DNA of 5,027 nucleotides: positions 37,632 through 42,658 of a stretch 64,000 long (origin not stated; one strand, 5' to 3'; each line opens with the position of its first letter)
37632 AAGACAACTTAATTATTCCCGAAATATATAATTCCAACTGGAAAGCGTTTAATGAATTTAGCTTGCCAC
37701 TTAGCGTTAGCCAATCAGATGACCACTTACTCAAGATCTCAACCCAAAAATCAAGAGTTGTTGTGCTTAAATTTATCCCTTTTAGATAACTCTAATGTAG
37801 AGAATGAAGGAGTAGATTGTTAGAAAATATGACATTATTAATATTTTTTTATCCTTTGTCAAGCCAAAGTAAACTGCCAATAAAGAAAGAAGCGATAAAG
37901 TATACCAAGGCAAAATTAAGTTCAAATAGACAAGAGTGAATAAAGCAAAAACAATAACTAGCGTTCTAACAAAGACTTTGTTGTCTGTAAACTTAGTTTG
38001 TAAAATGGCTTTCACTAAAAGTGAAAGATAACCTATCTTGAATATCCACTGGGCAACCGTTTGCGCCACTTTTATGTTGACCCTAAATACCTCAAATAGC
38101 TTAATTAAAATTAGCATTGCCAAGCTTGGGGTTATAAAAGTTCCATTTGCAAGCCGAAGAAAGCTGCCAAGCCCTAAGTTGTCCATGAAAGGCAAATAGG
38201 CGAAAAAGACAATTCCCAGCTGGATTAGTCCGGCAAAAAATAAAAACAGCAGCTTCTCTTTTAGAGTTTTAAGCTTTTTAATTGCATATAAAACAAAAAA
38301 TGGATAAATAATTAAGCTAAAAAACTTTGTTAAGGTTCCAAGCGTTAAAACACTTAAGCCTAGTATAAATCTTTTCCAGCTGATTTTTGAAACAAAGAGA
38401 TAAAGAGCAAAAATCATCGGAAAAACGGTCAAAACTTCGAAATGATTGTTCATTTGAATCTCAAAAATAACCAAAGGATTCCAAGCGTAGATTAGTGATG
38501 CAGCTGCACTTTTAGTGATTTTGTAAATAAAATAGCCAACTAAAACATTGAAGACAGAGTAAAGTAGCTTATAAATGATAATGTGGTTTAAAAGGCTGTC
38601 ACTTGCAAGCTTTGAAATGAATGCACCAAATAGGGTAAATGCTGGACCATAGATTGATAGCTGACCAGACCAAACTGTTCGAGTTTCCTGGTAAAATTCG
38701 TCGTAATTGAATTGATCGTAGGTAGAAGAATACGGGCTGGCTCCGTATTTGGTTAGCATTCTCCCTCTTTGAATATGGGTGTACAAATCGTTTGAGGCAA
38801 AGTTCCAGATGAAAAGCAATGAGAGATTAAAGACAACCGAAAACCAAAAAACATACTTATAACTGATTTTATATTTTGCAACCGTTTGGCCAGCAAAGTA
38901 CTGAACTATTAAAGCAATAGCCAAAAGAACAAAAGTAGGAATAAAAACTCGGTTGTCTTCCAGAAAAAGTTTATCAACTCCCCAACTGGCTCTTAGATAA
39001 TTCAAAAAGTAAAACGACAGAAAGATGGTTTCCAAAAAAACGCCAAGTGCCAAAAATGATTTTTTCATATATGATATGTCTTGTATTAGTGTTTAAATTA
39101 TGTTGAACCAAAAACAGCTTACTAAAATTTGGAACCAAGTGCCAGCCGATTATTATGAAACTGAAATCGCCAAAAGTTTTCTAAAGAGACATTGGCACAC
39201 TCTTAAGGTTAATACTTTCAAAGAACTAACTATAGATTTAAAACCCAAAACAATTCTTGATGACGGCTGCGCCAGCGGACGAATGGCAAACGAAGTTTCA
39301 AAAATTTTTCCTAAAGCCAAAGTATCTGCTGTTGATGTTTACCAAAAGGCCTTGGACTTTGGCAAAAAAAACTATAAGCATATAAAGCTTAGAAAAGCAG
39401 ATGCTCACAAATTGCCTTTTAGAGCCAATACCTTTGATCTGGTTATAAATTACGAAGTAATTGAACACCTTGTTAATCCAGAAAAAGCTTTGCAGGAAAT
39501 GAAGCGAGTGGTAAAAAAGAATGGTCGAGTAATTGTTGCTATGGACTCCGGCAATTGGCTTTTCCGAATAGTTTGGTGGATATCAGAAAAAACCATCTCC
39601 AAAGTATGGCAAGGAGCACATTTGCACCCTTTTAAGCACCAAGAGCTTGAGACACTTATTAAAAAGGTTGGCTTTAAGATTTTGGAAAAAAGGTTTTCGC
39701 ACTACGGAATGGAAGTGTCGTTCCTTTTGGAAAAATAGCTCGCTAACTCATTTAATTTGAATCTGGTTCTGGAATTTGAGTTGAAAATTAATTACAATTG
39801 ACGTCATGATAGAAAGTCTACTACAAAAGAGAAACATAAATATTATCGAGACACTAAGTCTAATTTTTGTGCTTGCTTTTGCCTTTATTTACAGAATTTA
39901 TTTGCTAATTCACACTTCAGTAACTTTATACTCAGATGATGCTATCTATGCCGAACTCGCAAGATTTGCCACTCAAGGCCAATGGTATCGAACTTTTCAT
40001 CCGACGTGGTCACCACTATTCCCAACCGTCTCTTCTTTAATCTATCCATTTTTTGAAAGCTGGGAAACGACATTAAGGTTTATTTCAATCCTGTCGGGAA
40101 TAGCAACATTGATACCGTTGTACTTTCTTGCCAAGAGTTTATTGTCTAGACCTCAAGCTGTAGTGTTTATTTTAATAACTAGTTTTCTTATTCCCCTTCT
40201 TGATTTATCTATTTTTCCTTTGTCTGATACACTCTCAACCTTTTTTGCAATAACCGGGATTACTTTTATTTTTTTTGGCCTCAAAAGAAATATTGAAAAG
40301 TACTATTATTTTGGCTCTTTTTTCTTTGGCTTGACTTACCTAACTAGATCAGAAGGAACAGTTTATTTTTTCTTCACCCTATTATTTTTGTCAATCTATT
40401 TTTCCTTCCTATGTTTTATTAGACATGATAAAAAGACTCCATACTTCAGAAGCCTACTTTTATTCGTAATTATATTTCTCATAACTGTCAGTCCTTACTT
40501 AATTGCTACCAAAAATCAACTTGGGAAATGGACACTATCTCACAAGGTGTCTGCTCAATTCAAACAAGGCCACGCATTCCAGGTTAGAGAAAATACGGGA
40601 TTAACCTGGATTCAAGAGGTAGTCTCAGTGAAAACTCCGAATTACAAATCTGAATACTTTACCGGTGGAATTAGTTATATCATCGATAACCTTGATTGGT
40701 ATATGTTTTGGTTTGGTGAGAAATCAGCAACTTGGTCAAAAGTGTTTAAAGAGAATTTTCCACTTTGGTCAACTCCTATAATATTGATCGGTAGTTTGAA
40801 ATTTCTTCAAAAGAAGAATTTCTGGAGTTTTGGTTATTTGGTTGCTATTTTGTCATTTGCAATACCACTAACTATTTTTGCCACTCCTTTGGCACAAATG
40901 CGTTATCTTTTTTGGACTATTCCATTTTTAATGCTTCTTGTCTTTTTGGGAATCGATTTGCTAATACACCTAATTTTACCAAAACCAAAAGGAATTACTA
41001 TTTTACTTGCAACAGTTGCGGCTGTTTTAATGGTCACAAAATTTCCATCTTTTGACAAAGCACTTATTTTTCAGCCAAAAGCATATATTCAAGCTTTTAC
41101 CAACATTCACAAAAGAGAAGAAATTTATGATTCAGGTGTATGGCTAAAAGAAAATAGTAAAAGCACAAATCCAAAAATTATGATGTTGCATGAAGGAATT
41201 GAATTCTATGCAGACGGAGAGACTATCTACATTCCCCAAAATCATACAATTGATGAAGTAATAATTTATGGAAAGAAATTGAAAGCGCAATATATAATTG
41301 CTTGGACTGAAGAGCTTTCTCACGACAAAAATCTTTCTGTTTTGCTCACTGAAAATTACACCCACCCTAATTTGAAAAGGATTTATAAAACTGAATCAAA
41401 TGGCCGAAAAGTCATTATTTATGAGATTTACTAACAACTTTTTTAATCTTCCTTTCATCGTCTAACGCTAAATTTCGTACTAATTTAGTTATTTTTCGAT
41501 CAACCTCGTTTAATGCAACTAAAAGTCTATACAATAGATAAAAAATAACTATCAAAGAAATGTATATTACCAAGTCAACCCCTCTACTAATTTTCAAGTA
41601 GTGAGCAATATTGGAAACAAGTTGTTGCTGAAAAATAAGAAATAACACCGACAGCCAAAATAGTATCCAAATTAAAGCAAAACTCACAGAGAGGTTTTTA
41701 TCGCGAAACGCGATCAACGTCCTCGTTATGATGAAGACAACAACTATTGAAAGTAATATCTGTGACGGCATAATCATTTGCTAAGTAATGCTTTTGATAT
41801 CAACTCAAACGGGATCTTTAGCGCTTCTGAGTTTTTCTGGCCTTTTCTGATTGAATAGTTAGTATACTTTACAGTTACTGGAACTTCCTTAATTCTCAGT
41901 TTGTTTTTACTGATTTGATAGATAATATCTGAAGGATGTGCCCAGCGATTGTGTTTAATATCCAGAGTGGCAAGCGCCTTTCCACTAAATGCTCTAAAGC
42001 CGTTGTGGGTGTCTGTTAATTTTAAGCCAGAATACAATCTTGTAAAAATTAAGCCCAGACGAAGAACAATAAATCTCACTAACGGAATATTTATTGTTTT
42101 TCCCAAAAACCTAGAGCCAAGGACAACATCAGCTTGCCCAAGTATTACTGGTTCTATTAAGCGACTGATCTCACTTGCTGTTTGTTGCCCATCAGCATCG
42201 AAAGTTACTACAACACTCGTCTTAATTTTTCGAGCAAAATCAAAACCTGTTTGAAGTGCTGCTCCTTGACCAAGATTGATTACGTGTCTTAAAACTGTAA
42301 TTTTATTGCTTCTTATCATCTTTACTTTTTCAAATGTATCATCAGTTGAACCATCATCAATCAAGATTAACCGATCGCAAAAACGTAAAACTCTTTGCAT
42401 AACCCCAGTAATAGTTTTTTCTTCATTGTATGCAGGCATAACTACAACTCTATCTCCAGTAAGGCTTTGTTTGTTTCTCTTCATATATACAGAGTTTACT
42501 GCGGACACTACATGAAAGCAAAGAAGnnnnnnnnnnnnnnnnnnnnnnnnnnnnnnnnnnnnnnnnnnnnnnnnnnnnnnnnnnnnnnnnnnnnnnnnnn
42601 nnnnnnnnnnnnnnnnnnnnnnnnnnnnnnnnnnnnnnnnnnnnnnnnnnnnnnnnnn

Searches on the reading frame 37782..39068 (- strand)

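Call 8: search_protein_families(library=pfam, proteins=[window:37782-39068:-], max_evalue=0.001)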
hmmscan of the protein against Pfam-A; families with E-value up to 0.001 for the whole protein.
window:37782-39068:- (428 aa): 1 family
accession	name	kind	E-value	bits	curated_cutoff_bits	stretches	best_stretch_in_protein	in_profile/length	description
PF13231.12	PMT_2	-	0.00025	21.7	26.1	1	142-282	4-149/160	Dolichyl-phosphate-mannose-protein mannosyltransferase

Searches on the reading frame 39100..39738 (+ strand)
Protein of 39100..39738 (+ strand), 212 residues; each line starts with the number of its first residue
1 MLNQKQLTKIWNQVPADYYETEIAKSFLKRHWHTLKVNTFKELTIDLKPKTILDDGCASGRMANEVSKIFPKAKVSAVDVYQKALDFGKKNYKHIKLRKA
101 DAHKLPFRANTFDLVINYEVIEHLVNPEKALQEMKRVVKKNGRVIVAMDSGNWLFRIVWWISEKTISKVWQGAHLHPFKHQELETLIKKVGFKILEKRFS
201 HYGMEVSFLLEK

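Call 8: search_protein_families(library=pfam, proteins=[window:39100-39738:+], max_evalue=0.001)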
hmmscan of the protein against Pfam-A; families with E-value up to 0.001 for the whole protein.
window:39100-39738:+ (212 aa): 8 families
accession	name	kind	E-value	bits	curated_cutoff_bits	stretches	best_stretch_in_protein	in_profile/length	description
PF08241.18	Methyltransf_11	-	2.4e-22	79.8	21.2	1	53-146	1-95/95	Methyltransferase domain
PF13649.12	Methyltransf_25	-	2.2e-18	67.2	27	1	52-142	1-97/97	Methyltransferase domain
PF13847.12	Methyltransf_31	-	2.3e-18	66.7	27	1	50-147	5-110/145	Methyltransferase domain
PF13489.12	Methyltransf_23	-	1.8e-16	60.8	27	1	44-196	18-163/164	Methyltransferase domain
PF01209.24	Ubie_methyltran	-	3.6e-13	49.8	20.1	1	3-147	5-152/233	ubiE/COQ5 methyltransferase family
PF08242.18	Methyltransf_12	-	5.6e-12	46.7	30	1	53-144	1-98/98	Methyltransferase domain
PF05219.18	DREV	-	3.9e-06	26.6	26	1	35-148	82-188/265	DREV methyltransferase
PF05175.20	MTS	-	0.00012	22.2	23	1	48-104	31-87/170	Methyltransferase small domain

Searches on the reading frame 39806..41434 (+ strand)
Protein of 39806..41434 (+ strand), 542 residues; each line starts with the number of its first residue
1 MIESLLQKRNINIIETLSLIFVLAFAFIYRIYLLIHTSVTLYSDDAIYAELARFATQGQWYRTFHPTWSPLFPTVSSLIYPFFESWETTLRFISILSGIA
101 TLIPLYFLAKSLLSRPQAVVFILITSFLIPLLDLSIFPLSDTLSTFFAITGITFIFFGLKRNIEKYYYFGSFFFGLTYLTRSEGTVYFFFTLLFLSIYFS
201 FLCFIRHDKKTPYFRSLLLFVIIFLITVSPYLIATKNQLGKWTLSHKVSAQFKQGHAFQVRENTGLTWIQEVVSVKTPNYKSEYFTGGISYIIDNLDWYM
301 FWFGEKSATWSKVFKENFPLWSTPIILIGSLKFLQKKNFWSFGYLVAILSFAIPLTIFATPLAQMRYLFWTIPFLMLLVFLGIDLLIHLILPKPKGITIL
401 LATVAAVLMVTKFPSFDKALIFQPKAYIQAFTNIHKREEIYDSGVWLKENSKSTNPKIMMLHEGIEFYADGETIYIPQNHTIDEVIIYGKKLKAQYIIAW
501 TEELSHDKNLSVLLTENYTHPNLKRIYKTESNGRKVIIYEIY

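Call 8: search_protein_families(library=pfam, proteins=[window:39806-41434:+], max_evalue=0.001)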
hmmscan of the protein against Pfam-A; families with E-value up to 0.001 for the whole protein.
window:39806-41434:+ (542 aa): 1 family
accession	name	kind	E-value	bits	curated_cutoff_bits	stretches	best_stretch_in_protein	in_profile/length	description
PF13231.12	PMT_2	-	8.7e-09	36.2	26.1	1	70-224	4-154/160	Dolichyl-phosphate-mannose-protein mannosyltransferase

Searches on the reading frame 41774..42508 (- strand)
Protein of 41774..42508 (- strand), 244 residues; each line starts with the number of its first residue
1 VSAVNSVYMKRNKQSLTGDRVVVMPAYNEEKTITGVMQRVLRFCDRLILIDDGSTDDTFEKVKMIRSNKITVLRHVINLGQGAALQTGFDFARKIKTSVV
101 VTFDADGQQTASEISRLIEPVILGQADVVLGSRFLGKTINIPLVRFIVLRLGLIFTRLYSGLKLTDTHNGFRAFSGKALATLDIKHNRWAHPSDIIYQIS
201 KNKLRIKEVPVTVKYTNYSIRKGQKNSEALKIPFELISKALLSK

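Call 8: search_protein_families(library=pfam, proteins=[window:41774-42508:-], max_evalue=0.001)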
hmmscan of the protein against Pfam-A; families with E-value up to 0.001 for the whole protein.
window:41774-42508:- (244 aa): 2 families
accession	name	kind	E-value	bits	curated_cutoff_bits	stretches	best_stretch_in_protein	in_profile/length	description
PF00535.33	Glycos_transf_2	-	5.7e-22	78.9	23.3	1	22-178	2-163/168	Glycosyl transferase family 2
PF10111.15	Glyco_tranf_2_2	-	4.6e-05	23.5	27.3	1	22-114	2-99/276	Glycosyltransferase like family 2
